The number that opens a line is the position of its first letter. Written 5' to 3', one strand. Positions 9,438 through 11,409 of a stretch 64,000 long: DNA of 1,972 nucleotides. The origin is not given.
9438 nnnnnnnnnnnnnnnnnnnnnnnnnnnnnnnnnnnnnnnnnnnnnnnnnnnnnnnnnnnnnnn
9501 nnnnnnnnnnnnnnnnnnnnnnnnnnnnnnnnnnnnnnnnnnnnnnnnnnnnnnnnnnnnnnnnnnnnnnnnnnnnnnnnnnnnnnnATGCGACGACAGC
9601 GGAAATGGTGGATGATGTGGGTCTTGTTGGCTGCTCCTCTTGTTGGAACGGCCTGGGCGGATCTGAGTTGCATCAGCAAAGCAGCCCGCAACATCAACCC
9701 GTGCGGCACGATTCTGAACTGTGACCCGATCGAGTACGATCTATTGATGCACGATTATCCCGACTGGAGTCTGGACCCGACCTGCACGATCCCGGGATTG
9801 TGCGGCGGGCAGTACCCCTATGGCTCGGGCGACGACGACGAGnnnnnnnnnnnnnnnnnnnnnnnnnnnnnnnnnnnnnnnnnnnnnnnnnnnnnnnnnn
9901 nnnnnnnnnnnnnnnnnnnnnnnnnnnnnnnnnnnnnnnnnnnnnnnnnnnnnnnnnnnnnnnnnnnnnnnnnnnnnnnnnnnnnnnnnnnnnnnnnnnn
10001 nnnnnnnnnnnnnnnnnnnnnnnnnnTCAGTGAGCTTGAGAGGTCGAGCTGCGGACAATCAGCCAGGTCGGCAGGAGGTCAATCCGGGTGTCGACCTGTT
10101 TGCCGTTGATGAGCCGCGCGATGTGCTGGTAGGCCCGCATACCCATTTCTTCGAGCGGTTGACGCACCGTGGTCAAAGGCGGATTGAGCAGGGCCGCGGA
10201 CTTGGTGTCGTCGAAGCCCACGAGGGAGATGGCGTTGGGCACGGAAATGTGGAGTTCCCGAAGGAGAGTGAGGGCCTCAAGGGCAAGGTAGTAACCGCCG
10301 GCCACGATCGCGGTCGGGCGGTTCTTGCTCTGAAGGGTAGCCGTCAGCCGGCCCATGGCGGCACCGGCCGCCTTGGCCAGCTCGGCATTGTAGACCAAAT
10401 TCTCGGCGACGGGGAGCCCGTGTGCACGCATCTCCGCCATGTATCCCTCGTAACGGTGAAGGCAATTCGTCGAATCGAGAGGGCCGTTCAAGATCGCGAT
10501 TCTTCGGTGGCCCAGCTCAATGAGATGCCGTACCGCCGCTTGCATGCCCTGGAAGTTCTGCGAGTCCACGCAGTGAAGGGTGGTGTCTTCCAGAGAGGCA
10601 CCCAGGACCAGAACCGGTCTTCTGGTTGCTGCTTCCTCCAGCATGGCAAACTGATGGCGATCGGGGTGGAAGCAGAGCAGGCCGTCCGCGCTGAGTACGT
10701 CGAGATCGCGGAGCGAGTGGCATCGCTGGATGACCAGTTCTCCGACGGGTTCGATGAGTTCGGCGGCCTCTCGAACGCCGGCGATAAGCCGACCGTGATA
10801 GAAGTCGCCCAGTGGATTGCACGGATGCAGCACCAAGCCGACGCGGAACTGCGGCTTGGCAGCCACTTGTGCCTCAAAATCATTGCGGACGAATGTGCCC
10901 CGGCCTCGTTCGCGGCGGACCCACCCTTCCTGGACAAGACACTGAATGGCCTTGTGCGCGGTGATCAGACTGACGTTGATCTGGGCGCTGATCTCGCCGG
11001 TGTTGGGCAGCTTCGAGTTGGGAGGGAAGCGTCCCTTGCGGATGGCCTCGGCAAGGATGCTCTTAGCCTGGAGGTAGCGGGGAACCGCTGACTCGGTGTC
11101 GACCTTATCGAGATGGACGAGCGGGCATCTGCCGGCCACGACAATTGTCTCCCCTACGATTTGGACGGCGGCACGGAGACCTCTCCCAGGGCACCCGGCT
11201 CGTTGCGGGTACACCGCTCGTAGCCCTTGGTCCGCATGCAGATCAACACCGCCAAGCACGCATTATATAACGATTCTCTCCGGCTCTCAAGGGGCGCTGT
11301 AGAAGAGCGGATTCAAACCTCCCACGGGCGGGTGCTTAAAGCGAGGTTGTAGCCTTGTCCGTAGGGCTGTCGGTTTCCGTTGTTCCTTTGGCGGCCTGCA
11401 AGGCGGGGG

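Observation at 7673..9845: Tandem array of six RBS-preceded mini-genes encoding small secreted or lipoprotein-like peptides (41-102 aa) in two sub-families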

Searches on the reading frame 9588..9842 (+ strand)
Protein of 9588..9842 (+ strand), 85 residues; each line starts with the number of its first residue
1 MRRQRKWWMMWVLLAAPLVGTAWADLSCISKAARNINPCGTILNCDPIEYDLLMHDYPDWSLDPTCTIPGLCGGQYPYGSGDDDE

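Call 3: search_protein_families(library=pfam, proteins=[window:9588-9842:+], max_evalue=10)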
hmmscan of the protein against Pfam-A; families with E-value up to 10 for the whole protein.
seq(85 aa): 0 families

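Call 4: search_protein_families(library=ncbifam, proteins=[window:9588-9842:+], max_evalue=10)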
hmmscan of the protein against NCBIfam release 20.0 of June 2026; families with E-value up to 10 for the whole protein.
seq(85 aa): 0 families

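Call 40: search_protein_representatives(protein=window:9588-9842:+)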
Query: 85 residues. Proteins with E-value up to 0.001 (for the whole library): 74; up to 1e-10: 20; up to 1e-30: 1. The best 74 are listed.
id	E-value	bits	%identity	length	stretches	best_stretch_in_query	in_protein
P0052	4.9e-70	248.0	35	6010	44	44-74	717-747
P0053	6.3e-26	106.4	61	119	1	9-82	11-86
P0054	8.9e-21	89.9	57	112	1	1-78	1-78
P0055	1.1e-20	89.6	53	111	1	1-77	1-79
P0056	7.4e-20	86.9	61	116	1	15-81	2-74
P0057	1.1e-19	86.3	70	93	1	26-83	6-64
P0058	1.2e-19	86.2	57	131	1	2-80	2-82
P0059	3.8e-18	81.4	47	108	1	1-79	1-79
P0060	5.3e-17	77.8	62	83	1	10-74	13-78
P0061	5.5e-17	77.7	51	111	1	10-79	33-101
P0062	6.1e-17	77.6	55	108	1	4-81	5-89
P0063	8.2e-16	73.9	53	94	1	19-81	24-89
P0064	1.6e-15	73.0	48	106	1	9-76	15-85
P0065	1.8e-15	72.8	48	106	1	3-81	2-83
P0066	4.5e-13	65.2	45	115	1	12-76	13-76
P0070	1.6e-11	60.1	49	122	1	11-81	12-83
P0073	2.0e-10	56.6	35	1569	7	27-70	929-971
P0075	1.3e-09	54.1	41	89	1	8-76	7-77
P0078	7.7e-08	48.3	34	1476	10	32-81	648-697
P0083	3.8e-07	46.1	44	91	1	18-74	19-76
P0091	7.9e-07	45.1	34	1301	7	31-81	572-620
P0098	9.9e-06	41.6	42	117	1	15-71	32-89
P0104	4.1e-05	39.6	33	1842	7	36-76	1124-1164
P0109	6.4e-05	39.0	36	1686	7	36-76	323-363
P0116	1.8e-04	37.5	40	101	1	16-74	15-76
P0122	5.9e-04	35.9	47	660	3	36-70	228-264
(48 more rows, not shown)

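Call 43: search_protein_families(library=pfam, proteins=[P0073, P0078, P0091, P0104, P0109, P0122], max_evalue=0.001)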
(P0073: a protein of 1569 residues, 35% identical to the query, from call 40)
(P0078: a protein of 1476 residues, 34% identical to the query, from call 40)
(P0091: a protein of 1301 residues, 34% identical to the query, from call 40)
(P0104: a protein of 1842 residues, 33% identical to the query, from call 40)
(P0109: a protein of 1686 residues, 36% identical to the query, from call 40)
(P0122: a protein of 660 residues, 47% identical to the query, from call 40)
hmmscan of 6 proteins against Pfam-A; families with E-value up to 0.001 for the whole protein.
P0073 (1569 aa): 6 families
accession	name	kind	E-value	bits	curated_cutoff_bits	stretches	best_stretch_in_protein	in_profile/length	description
PF13306.12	LRR_5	-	6e-151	495.3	27.7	6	240-366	1-124/127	BspA type Leucine rich repeat region (6 copies)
PF00395.25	SLH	-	3.3e-28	97.8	20.8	3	1388-1428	1-41/44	S-layer homology domain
PF13855.12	LRR_8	-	1.6e-21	76.2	27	0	135-178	13-57/61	Leucine rich repeat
PF00659.24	POLO_box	-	4.2e-12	46.3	23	0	108-136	15-42/61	POLO box duplicated region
PF05725.18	FNIP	-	1.4e-05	25.6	21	0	130-161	9-39/44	FNIP Repeat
PF25709.1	crAss_PVA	-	0.00018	21.9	27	0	101-147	6-49/105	Portal vertex auxiliary protein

P0078 (1476 aa): 7 families
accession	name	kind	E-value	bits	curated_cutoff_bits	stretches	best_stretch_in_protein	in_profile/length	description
PF13585.12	CHU_C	-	7.4e-24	84.1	27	1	1391-1474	6-86/86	CHU_C Type IX secretion signal domain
PF16403.11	Bact_surface_Ig-like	-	1.6e-14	54.1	27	0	787-808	40-61/71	Bacterial surface protein, Ig-like domain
PF07523.18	Big_3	-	5e-12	46.3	21.2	0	938-974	35-66/68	Bacterial Ig-like domain (group 3)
PF11589.14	DUF3244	-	1.3e-09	38.3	25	0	841-880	45-84/96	Domain of unknown function (DUF3244)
PF23237.1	HYR_4C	-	8.7e-08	32.7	27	2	1155-1206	18-71/73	HYR-like domain with 4 cysteines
PF18962.6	Por_Secre_tail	-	2.6e-05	24.9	27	0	459-487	37-65/75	Secretion system C-terminal sorting domain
PF19671.4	DUF6174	-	0.00086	20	23.8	0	1031-1060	15-46/122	Family of unknown function (DUF6174)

P0091 (1301 aa): 7 families
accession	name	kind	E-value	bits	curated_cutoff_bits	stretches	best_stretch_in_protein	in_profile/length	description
PF07523.18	Big_3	-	1.6e-16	60.8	21.2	0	789-818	42-68/68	Bacterial Ig-like domain (group 3)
PF18962.6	Por_Secre_tail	-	7.7e-15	55.4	27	1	1236-1299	1-75/75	Secretion system C-terminal sorting domain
PF04862.18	DUF642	-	1.4e-14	54.6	27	0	868-909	71-111/157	Protein of unknown function (DUF642)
PF16403.11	Bact_surface_Ig-like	-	2.4e-14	53.6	27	0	868-897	40-69/71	Bacterial surface protein, Ig-like domain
PF04234.18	CopC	-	0.00019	22.8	23.3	0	548-570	55-77/92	CopC domain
PF13895.12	Ig_2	-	0.00022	21.8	27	0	834-897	21-79/79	Immunoglobulin domain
PF00630.25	Filamin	-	0.00032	21.9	26.9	0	542-582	50-83/93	Filamin/ABP280 repeat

P0104 (1842 aa): 4 families
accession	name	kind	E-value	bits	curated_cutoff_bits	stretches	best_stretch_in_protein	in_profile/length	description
PF13306.12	LRR_5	-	4.2e-22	78.8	27.7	1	1319-1433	2-109/127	BspA type Leucine rich repeat region (6 copies)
PF24973.1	EGF_LMN_ATRN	-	2e-12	47.4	27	0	1018-1046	5-31/44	Laminin/attractin EGF domain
PF18998.6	Flg_new_2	-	2.7e-07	30.9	23.6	1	173-234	12-71/73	Divergent InlB B-repeat domain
PF09479.16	Flg_new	-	4.6e-05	23.9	27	1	167-229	5-63/65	Listeria-Bacteroides repeat domain (List_Bact_rpt)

P0109 (1686 aa): 4 families
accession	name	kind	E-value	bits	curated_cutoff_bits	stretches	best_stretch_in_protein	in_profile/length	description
PF13306.12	LRR_5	-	3e-191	625.5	27.7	8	1270-1386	11-127/127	BspA type Leucine rich repeat region (6 copies)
PF13855.12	LRR_8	-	2.6e-31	107.6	27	0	1217-1258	13-55/61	Leucine rich repeat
PF24973.1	EGF_LMN_ATRN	-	7.5e-05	23.2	27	0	299-328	5-32/44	Laminin/attractin EGF domain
PF06677.18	Auto_anti-p27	-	8.5e-05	23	24.1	0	115-128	15-28/40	Sjogren's syndrome/scleroderma autoantigen 1 (Autoantigen p27)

P0122 (660 aa): 1 family
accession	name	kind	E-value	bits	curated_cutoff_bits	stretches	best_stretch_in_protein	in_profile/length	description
PF13306.12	LRR_5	-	2.1e-21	76.6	27.7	2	585-653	13-81/127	BspA type Leucine rich repeat region (6 copies)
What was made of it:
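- Tried and rejected: Those scanned turned out to be LRR or Ig-like surface proteins matched by many weak stretches, so I set all of them aside as non-homologous (calls 40, 43).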

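Call 44: find_encoding_contigs(protein=P0055, flank=6000, max_places=3)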
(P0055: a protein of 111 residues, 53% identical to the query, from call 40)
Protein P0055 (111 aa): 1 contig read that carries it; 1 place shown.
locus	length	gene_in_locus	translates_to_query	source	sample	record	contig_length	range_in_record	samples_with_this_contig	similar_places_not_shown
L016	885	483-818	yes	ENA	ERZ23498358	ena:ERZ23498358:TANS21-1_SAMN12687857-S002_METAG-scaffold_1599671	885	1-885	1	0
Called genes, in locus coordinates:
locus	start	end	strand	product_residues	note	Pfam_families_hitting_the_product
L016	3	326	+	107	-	?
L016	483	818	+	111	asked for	-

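Call 49: find_related_loci(query=A6, collection=metagenome_contigs, flank=7000)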
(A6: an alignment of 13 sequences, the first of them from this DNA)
Query A6 (85 aa) in metagenome_contigs; peptide patterns used: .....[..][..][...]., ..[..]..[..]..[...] (x = any residue, [..] = any of these).
75 stretches matched a pattern; 64 encode a relative of the query (tblastn E <= 1e-3); 64 distinct loci.
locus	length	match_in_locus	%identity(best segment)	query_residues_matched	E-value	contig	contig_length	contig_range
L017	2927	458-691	59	1-78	1e-29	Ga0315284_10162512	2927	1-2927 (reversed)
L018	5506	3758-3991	59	1-78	1e-29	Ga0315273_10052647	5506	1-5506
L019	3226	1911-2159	57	1-83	4e-29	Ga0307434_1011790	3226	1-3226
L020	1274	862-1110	62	3-78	1e-28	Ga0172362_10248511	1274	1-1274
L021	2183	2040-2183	100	1-48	3e-28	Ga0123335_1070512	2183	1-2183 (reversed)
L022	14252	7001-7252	51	1-84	4e-28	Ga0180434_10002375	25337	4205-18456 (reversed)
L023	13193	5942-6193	51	1-84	4e-28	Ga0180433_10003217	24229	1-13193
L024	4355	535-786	53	1-84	1e-27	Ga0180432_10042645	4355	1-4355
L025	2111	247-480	59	1-78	3e-27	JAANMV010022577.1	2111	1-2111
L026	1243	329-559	59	1-77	2e-27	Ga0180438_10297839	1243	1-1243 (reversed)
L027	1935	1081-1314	59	1-78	3e-27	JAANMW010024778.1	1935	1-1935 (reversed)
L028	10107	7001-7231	57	12-85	5e-26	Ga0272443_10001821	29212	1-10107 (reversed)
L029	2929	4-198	58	12-77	3e-25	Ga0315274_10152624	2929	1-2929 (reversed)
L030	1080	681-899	57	1-74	4e-25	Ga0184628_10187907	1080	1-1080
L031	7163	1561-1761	60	13-78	4e-24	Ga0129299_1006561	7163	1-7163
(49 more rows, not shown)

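Call 51: predict_structure(alignment_id=A5)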
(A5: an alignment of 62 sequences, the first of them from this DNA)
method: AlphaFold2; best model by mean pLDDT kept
length: 85 residues; sequences in the alignment: 62
mean_pLDDT: 63.8   pTM: 0.24
mean pLDDT of the five models: 63.8, 63.3, 62.9, 61.7, 59.8
residues with pLDDT >= 90: 0; 70-90: 24; 50-70: 52; < 50: 9
segments of 3 or more residues with pLDDT < 50: 78-85
pLDDT, mean of each block of 10 residues (from residue 1): 78 72 58 62 72 68 58 52 45
secondary structure, 60 per line:
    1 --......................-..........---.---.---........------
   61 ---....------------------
elements in order: H3-24 H26-35 H47-54 H64-67

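Call 57: search_protein_families(library=pfam, alignment_id=A5, max_evalue=0.01)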
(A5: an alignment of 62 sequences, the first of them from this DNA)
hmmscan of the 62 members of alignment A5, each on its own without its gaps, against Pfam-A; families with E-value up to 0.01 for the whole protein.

A. member 1, seq(85 aa): 0 families

B. families by the number of members that match (of 62 scanned): 0 families
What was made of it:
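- On Chlamydial small Cys-rich OMP (OmcA) and YTV cell-wall proteins: Pfam gives no hit for the window proteins or for any of 62 P6-family members (calls 3, 57).
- Pfam, including the Entericidin family, gives no match (calls 3, 57).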

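Call 66: list_cluster_members(proteins=[P0054, P0058, P0060, P0064, P0066, P0070, P0075, P0083, P0098, P0116])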
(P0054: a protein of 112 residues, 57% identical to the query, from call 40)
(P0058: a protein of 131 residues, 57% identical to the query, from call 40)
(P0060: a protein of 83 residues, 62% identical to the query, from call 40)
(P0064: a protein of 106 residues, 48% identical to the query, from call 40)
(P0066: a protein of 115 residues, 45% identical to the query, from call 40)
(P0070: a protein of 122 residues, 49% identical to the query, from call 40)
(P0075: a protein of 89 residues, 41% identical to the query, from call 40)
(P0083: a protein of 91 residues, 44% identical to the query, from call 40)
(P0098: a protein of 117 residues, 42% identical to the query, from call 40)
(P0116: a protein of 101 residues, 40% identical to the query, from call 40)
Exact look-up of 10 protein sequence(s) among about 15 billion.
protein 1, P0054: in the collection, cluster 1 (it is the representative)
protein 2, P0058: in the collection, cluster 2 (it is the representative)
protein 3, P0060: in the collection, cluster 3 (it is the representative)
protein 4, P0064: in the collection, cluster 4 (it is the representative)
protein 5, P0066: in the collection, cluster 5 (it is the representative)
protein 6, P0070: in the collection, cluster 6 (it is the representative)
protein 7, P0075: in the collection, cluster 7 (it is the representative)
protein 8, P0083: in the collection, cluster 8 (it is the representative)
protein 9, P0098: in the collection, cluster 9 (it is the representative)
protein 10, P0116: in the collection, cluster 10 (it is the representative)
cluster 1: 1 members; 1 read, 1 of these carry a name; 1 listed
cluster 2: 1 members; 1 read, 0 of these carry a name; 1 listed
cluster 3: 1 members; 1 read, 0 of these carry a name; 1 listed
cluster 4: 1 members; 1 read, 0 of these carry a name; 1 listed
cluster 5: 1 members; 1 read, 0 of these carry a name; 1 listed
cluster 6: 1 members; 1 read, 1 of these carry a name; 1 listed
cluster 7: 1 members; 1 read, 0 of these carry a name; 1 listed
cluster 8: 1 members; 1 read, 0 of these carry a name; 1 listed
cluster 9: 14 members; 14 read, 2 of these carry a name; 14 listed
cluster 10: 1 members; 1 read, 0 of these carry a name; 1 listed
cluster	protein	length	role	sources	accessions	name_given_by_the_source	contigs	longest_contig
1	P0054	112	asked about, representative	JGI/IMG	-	hypothetical protein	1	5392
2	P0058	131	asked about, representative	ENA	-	-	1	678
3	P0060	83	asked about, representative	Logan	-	-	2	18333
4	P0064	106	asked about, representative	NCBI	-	-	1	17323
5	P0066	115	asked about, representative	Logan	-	-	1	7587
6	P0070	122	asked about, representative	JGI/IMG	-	hypothetical protein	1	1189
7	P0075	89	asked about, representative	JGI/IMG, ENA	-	-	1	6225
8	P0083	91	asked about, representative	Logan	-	-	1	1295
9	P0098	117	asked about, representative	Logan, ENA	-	-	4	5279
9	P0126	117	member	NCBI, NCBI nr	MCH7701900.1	MAG: hypothetical protein IID37_09445 [Planctomycetes bacterium] | hypothetical protein [Planctomycetota bacterium]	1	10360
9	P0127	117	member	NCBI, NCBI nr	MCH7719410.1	MAG: hypothetical protein IH988_00270 [Planctomycetes bacterium] | hypothetical protein [Planctomycetota bacterium]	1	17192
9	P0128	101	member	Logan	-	-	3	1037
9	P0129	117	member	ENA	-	-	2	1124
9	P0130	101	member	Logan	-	-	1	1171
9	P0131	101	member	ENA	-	-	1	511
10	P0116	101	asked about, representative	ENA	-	-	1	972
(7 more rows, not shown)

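Call 76: search_solved_structures(query=A5, max_evalue=10)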
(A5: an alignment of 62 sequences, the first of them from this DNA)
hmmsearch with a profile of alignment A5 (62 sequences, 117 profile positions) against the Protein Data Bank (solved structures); distinct sequences matched with E-value up to 10: 1.
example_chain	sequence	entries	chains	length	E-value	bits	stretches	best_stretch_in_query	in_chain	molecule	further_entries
3tqi_A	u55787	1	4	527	0.037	17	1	33-104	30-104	GMP synthase [glutamine-hydrolyzing]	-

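Call 88: search_protein_families(library=phrogs, proteins=[window:9588-9842:+], max_evalue=1)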
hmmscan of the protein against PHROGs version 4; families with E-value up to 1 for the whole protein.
seq(85 aa): 1 family
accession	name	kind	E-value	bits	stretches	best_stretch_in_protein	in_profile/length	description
phrog_18531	-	unknown function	0.31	11.8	1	64-81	23-40/42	-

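Call 89: search_protein_families(library=padloc, proteins=[window:9588-9842:+], max_evalue=1)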
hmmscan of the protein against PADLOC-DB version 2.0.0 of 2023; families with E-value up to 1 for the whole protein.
seq(85 aa): 0 families
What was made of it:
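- Tried and rejected: Pfam, NCBIfam, PHROGs and PADLOC on the six proteins, and Pfam on 62 P6 relatives, found nothing (calls 3, 4, 57, 88, 89).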

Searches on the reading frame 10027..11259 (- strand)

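Call 38: search_protein_families(library=pfam, proteins=[window:10027-11259:-], max_evalue=0.001)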
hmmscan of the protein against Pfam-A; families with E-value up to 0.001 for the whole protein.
window:10027-11259:- (410 aa): 4 families
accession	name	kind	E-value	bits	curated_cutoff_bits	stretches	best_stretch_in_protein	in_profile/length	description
PF13377.12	Peripla_BP_3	-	1e-34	120.5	26.5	1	243-406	1-167/167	Periplasmic binding protein-like domain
PF00392.27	GntR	-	3.6e-15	55.8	27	1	62-124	2-64/64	Bacterial regulatory proteins, gntR family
PF00532.27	Peripla_BP_1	-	1.6e-14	54.5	22.2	1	183-388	50-265/281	Periplasmic binding proteins and sugar binding domain of LacI family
PF13407.12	Peripla_BP_4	-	0.00036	20.6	35.1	1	221-387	88-257/258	Periplasmic binding protein domain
